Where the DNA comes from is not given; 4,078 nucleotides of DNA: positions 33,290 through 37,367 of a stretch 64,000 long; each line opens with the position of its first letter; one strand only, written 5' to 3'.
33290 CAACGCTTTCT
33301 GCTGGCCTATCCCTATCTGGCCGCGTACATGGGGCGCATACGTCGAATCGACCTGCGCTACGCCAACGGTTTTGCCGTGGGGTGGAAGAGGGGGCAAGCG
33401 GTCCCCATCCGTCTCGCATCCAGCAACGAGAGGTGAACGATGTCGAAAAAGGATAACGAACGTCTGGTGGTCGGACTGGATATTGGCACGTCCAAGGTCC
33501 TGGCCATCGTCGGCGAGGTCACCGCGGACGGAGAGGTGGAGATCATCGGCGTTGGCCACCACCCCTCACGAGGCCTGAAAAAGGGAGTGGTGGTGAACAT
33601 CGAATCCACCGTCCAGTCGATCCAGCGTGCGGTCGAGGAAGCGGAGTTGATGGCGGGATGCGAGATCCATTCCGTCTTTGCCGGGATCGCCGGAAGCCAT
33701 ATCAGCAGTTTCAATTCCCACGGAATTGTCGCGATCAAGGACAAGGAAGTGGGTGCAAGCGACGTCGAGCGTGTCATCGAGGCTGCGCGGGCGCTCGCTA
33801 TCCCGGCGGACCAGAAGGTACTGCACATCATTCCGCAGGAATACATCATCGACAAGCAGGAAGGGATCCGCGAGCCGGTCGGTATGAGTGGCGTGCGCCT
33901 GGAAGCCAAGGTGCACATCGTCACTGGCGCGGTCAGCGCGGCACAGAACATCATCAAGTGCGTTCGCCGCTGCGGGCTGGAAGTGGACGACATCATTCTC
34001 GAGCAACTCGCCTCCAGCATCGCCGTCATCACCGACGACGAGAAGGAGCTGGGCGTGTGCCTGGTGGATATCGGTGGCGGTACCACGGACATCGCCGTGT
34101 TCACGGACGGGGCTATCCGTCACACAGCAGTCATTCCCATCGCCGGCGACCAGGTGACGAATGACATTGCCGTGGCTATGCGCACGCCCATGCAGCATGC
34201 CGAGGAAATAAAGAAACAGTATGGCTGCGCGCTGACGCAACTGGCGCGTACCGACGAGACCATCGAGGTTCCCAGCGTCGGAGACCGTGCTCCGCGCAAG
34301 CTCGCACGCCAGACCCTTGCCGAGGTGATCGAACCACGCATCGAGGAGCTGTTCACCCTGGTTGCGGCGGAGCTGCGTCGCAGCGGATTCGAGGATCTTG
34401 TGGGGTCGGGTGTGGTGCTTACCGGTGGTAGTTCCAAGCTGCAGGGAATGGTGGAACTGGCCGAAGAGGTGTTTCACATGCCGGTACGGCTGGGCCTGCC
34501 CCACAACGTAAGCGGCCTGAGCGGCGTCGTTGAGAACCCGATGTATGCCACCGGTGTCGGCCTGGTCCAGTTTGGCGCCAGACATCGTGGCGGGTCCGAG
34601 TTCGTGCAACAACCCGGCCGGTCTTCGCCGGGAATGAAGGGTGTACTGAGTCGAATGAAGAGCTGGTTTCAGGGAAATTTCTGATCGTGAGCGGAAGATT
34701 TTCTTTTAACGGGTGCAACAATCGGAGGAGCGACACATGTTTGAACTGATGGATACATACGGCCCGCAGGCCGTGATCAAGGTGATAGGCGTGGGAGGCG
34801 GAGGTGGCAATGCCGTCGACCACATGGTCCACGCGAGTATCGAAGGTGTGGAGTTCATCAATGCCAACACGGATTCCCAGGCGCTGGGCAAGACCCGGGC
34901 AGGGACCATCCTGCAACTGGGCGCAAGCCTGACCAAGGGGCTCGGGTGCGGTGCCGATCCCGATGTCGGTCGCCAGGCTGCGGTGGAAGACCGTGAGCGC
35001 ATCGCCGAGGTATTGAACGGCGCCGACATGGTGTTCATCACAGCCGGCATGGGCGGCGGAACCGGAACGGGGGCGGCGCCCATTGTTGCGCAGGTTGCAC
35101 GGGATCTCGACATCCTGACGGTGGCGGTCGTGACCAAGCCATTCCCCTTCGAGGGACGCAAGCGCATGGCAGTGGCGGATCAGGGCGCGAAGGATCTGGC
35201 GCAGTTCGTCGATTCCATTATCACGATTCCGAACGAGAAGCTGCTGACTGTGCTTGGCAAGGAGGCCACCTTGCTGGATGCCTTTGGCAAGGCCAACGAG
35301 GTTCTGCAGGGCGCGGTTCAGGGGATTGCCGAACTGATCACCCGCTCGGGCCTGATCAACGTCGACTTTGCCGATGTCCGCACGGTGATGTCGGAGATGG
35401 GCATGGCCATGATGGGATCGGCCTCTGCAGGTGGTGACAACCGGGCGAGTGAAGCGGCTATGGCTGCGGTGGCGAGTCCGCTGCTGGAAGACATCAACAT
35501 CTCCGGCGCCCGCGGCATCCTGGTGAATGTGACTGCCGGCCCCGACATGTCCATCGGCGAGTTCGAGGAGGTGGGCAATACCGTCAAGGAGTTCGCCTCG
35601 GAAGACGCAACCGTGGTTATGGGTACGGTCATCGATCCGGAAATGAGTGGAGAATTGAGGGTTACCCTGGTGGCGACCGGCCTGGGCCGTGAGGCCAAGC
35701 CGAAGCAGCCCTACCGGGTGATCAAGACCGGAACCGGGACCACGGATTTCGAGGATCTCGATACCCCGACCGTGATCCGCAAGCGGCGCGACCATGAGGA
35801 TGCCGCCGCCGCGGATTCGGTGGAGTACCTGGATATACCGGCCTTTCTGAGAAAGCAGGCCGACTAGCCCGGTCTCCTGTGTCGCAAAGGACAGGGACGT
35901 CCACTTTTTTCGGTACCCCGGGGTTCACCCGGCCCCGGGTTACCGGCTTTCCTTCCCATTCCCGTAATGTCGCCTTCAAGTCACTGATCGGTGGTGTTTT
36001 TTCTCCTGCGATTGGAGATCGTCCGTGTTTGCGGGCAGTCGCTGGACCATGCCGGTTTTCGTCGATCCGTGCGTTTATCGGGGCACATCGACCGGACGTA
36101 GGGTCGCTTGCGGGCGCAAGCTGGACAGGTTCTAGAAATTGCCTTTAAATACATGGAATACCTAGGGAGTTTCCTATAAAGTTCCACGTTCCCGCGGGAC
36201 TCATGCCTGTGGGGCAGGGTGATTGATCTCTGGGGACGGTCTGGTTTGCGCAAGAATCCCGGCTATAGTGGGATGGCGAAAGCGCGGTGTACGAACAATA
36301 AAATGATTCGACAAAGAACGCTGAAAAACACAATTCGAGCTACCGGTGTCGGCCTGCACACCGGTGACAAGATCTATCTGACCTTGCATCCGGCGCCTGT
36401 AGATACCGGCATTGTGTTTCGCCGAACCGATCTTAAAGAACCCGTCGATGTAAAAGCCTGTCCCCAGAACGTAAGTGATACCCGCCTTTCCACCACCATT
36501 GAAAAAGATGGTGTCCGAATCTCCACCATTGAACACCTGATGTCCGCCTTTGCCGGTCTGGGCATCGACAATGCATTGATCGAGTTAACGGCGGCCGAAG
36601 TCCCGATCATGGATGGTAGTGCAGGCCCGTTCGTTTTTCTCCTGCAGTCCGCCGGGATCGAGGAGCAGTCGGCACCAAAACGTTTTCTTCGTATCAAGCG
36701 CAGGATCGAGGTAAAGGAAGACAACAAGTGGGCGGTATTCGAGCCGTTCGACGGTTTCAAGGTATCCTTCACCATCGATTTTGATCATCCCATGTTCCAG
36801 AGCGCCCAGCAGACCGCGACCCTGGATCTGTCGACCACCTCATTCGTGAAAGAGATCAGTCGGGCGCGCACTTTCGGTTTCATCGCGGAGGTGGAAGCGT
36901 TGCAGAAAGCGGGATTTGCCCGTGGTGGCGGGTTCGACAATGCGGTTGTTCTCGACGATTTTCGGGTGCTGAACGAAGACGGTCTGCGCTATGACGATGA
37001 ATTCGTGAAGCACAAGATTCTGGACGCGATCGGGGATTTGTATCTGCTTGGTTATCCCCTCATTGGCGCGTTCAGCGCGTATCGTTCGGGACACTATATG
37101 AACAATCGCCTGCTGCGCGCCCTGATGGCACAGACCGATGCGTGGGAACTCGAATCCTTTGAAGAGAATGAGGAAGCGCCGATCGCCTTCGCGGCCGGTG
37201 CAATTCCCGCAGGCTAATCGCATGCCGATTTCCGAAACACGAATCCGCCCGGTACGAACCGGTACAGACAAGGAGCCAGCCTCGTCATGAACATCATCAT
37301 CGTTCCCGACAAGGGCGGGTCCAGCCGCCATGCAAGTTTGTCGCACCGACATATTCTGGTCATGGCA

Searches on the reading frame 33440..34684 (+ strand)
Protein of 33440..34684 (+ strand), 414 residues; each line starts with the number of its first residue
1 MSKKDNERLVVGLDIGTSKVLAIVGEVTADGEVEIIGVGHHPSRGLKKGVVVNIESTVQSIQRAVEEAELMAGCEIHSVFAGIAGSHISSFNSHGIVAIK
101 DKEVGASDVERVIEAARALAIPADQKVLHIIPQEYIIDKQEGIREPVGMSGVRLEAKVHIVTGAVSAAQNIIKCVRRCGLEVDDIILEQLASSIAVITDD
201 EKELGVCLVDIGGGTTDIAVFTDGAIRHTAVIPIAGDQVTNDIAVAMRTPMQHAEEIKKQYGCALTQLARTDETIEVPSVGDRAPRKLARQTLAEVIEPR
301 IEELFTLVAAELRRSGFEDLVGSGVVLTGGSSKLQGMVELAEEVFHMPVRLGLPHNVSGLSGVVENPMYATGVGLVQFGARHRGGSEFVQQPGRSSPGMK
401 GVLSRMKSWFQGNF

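Call 37: list_cluster_members(proteins=[L001:2094-3014:+, window:32666-33436:+, window:33440-34684:+, window:34737-35867:+, window:30837-31730:+])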
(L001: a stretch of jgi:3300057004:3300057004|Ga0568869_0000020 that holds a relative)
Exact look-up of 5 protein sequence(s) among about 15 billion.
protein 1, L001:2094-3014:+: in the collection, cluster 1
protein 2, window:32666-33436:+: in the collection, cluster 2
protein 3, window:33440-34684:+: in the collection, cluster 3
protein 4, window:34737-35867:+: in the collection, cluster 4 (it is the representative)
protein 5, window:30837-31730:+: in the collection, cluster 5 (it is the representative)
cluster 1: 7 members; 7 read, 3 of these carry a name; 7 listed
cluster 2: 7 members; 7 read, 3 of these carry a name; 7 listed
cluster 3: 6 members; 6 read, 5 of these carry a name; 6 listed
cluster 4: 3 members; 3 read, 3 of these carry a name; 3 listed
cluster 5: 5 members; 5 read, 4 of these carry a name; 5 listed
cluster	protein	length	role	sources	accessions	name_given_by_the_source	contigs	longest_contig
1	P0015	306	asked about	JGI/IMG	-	D-alanine-D-alanine ligase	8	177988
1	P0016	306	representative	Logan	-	-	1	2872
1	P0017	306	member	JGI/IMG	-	D-alanine-D-alanine ligase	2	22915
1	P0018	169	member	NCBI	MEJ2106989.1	MAG: ATP-grasp domain-containing protein [Acidiferrobacteraceae bacterium]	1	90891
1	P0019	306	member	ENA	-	-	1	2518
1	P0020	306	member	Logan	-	-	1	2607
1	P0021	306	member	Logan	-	-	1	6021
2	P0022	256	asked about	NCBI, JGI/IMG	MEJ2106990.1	MAG: cell division protein FtsQ/DivIB [Acidiferrobacteraceae bacterium] | cell division protein FtsQ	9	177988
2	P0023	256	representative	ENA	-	-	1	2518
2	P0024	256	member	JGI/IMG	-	cell division protein FtsQ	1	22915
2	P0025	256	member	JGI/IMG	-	cell division protein FtsQ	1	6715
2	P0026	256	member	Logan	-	-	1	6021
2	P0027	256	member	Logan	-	-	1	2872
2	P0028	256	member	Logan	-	-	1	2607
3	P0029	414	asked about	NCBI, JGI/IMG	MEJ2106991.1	MAG: cell division protein FtsA [Acidiferrobacteraceae bacterium] | cell division protein FtsA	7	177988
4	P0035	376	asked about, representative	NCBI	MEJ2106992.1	MAG: cell division protein FtsZ [Acidiferrobacteraceae bacterium]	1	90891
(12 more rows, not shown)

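Call 47: find_encoding_contigs(protein=window:33440-34684:+, flank=10000, max_places=3)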
Protein window:33440-34684:+ (414 aa): 10 contigs read that carry it; 3 places shown.
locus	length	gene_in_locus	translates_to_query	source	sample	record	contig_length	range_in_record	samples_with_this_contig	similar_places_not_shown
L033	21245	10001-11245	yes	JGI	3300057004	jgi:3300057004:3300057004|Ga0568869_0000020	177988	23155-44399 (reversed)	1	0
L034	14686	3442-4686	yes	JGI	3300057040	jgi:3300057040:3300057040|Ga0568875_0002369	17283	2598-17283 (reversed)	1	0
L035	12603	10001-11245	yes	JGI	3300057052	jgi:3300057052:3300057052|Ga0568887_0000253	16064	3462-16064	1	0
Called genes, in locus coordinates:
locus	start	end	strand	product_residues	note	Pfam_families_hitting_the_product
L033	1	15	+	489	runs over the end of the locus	PF01225:Mur_ligase, PF08245:Mur_ligase_M, PF02875:Mur_ligase_C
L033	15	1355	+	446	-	PF01225:Mur_ligase (weak), PF08245:Mur_ligase_M, PF02875:Mur_ligase_C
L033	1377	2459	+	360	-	PF00953:Glycos_transf_4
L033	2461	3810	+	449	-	PF21799:MurD-like_N, PF08245:Mur_ligase_M, PF02875:Mur_ligase_C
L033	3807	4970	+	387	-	PF01098:FTSW_RODA_SPOVE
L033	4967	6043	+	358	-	PF03033:Glyco_transf_28, PF04101:Glyco_tran_28_C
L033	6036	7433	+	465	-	PF01225:Mur_ligase, PF08245:Mur_ligase_M, PF02875:Mur_ligase_C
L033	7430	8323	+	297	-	PF01565:FAD_binding_4, PF02873:MurB_C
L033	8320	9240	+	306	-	PF01820:Dala_Dala_lig_N, PF02222:ATP-grasp, PF02655:ATP-grasp_3 (weak), PF02786:CPSase_L_D2 (weak), PF07478:Dala_Dala_lig_C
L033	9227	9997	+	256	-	PF08478:POTRA_1, PF03799:FtsQ_DivIB_C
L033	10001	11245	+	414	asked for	PF11104:PilM_2 (faint), PF14450:FtsA, PF02491:SHS2_FTSA, PF06723:MreB_Mbl, PF06277:EutA (weak), PF14450:FtsA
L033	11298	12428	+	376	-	PF00091:Tubulin, PF12327:FtsZ_C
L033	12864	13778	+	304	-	PF03331:LpxC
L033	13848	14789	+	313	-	PF01551:Peptidase_M23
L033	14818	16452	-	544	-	PF00515:TPR_1 (faint), PF07719:TPR_2 (faint), PF25174:Beta-prop_THOC3 (faint), PF02239:Cytochrom_D1 (faint), PF10282:Lactonase (weak)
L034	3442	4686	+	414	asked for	PF11104:PilM_2 (faint), PF14450:FtsA, PF02491:SHS2_FTSA, PF06723:MreB_Mbl, PF06277:EutA (weak), PF14450:FtsA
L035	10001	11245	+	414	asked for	PF11104:PilM_2 (faint), PF14450:FtsA, PF02491:SHS2_FTSA, PF06723:MreB_Mbl, PF06277:EutA (weak), PF14450:FtsA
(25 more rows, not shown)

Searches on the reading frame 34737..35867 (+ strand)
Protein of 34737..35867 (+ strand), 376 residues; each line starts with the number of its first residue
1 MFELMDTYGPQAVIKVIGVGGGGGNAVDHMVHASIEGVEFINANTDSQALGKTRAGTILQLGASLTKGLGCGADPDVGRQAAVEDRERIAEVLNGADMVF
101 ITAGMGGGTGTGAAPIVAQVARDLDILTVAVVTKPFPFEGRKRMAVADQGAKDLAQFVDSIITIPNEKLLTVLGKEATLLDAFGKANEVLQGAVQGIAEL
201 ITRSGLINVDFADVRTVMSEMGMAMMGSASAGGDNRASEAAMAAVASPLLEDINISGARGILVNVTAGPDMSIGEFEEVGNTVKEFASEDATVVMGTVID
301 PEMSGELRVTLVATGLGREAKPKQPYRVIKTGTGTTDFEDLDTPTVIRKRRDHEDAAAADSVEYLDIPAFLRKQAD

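Call 39: find_encoding_contigs(protein=window:34737-35867:+, flank=10000, max_places=4)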
Protein window:34737-35867:+ (376 aa): no gene with exactly this product is on record in the collection.

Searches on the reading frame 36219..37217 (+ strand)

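Call 44: search_protein_families(library=pfam, proteins=[window:36219-37217:+], max_evalue=0.001)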
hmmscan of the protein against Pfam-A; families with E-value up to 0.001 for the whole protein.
window:36219-37217:+ (332 aa): 1 family
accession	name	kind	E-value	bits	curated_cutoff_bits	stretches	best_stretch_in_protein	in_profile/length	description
PF03331.19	LpxC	-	2.6e-112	375.1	27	1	32-303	1-267/268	UDP-3-O-acyl N-acetylglycosamine deacetylase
